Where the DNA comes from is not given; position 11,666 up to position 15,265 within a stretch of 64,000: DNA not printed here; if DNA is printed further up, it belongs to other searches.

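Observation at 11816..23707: DISARM-class-1-like module with fused DrmA/DrmB-type helicase, different gene order and no PLD gene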

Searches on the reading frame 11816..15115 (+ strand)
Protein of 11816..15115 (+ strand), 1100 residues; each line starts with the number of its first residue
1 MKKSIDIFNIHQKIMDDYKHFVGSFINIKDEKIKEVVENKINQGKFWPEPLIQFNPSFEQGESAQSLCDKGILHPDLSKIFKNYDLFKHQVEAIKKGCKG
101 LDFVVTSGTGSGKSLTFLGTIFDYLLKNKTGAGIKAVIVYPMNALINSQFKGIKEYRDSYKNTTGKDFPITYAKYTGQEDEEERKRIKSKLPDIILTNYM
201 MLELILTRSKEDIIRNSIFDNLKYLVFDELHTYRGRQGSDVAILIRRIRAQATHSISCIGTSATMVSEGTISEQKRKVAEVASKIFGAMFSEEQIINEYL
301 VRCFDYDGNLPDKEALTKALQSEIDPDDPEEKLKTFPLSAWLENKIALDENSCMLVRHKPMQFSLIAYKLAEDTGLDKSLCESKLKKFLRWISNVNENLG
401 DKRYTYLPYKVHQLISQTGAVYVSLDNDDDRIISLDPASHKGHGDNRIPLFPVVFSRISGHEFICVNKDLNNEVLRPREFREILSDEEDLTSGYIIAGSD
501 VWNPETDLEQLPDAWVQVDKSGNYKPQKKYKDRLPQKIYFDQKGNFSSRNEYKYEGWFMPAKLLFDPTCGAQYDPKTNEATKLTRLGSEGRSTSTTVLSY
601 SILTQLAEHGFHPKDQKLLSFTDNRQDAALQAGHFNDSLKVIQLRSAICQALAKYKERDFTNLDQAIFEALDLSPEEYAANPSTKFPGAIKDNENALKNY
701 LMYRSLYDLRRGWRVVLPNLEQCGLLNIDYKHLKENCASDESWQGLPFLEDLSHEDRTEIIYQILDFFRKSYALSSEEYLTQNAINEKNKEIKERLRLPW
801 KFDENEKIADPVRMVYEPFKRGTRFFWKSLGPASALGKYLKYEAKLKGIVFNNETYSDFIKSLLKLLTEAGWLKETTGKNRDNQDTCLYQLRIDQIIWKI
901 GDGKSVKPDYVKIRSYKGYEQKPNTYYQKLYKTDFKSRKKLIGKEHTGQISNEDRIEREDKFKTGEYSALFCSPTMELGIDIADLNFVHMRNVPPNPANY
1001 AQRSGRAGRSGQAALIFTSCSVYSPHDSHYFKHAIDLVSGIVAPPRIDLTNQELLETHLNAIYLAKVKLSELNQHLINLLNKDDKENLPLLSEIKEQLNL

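Call 70: predict_structure(alignment_id=A2)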
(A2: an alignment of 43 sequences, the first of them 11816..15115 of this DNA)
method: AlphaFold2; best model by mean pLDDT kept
length: 1100 residues; sequences in the alignment: 43
mean_pLDDT: 82.9   pTM: 0.80
mean pLDDT of the five models: 82.9, 82.3, 80.5, 78.9, 78.0
residues with pLDDT >= 90: 471; 70-90: 471; 50-70: 94; < 50: 64
segments of 3 or more residues with pLDDT < 50: 109-111, 975-983, 992-1011, 1022-1049
pLDDT, mean of each block of 10 residues (from residue 1): 70 93 88 91 82 84 89 90 84 92 76 81 88 89 71 88 90 85 89 91 82 92 90 66 86 91 68 88 88 90 88 93 90 93 92 83 93 94 93 85 80 76 87 80 81 89 93 89 72 88 81 75 82 92 92 93 86 80 74 86 91 86 73 90 93 94 95 91 83 95 92 73 93 95 90 93 95 94 94 92 87 89 84 86 87 90 95 93 92 96 88 70 90 88 81 78 89 54 60 42 39 73 40 31 34 57 52 71 82 77
secondary structure, 60 per line:
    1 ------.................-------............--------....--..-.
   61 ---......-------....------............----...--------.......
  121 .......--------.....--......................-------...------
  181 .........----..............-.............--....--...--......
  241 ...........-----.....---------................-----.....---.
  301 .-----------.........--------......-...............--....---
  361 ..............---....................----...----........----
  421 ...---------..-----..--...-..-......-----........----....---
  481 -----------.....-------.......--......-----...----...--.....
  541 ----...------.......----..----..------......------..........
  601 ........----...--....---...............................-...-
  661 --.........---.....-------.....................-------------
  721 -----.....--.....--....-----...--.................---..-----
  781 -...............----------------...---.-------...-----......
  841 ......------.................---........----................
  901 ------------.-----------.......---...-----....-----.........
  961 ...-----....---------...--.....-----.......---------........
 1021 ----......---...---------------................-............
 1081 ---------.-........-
elements in order (helices of 4 or more, strands of 3 or more residues): H7-23 H31-42 E51-54 H64-69 H77-80 H88-98 E103-105 H114-127 E136-140 H143-164 E172-174 H181-189 E194-198 H199-207 H209-221 E224-227 H235-251 E257-261 H271-286 H313-321 H330-335 H337-347 E348-351 E354-357 H363-374 H378-397 E409-416 E421-423 E451-456 E462-469 E474-477 E492-496 H504-510 E516-518 E524-526 E536-540 E545-547 E554-560 H579-582 H591-608 E618-621 H625-655 E657-659 H663-671 H675-678 H687-707 E726-730 H733-737 H740-743 H754-770 H782-795 E813-815 E827-829 H835-846 H853-869 E873-880 E885-892 E896-900 H925-931 E943-946 H952-963 E969-972 E987-991 H997-1003 E1013-1020 H1025-1030 H1052-1067 H1069-1079 H1092-1099

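Call 73: fold_search(model_id=the predicted structure, library=pdb)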
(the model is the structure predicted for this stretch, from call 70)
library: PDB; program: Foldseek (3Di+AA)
matches with E <= 10: 1267; with E <= 0.001: 369
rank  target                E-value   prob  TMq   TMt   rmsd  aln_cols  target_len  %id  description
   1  6znq_B                4.2e-10  1.00  0.18  0.27  12.7       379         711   18  Crystal Structure of DUF1998 helicase MrfA bound to DNA and AMPPNP (released 2020-11-25)
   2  6znp_A                4.6e-10  1.00  0.18  0.27   6.0       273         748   22  Crystal Structure of DUF1998 helicase MrfA bound to DNA (released 2020-11-25)
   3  6znp_B                5.9e-10  1.00  0.18  0.27  13.0       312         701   17  Crystal Structure of DUF1998 helicase MrfA bound to DNA (released 2020-11-25)
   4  6zns                  9.3e-08  1.00  0.17  0.29   6.6       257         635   26  Crystal Structure of DUF1998 helicase MrfA (released 2020-11-25)
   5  3i5x_A                9.3e-08  1.00  0.18  0.38   8.1       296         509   18  Structure of Mss116p bound to ssRNA and AMP-PNP (released 2009-09-08)
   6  5v9x_A                1.8e-07  1.00  0.16  0.23   9.3       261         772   19  Structure of Mycobacterium smegmatis helicase Lhr bound to ssDNA and AMP-PNP (released 2017-12-06)
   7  3sqw_A                2.0e-07  1.00  0.18  0.38   8.7       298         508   19  Structure of Mss116p (NTE deletion) bound to ssRNA and AMP-PNP (released 2011-10-12)
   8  8fkt_SW               4.9e-07  1.00  0.17  0.40  13.3       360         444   17  Human nucleolar pre-60S ribosomal subunit (State C1) (released 2023-07-12)
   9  9dlp_D                5.1e-07  1.00  0.17  0.72   6.3       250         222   15  Cryo-EM structure of human TREX-2 complex bound to DDX39B(UAP56) (released 2025-06-04)
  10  8fkp_SW               7.6e-07  1.00  0.17  0.39  13.9       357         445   18  Human nucleolar pre-60S ribosomal subunit (State A1) (released 2023-07-12)
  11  4tyy_A                8.0e-07  1.00  0.18  0.38   7.8       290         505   18  DEAD-box helicase Mss116 bound to ssRNA and CDP-BeF (released 2014-12-31)
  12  4tz6_A                8.8e-07  1.00  0.18  0.37   3.8       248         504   21  DEAD-box helicase Mss116 bound to ssRNA and UDP-BeF (released 2015-01-28)
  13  8t5s_A                9.3e-07  1.00  0.16  0.24  14.9       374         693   15  Cryo-EM structure of DRH-1 helicase and C-terminal domain bound to dsRNA (released 2024-05-15)
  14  9dlv_D                1.3e-06  1.00  0.15  0.68   3.6       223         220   16  Cryo-EM structure of the human TREX-2.1 complex (LENG8/PCID2/DSS1) bound to DDX39B(UAP56) (released 2025-09-17)
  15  4a2q_B                1.5e-06  1.00  0.15  0.24  15.9       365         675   13  Structure of duck RIG-I tandem CARDs and helicase domain (released 2011-10-19)
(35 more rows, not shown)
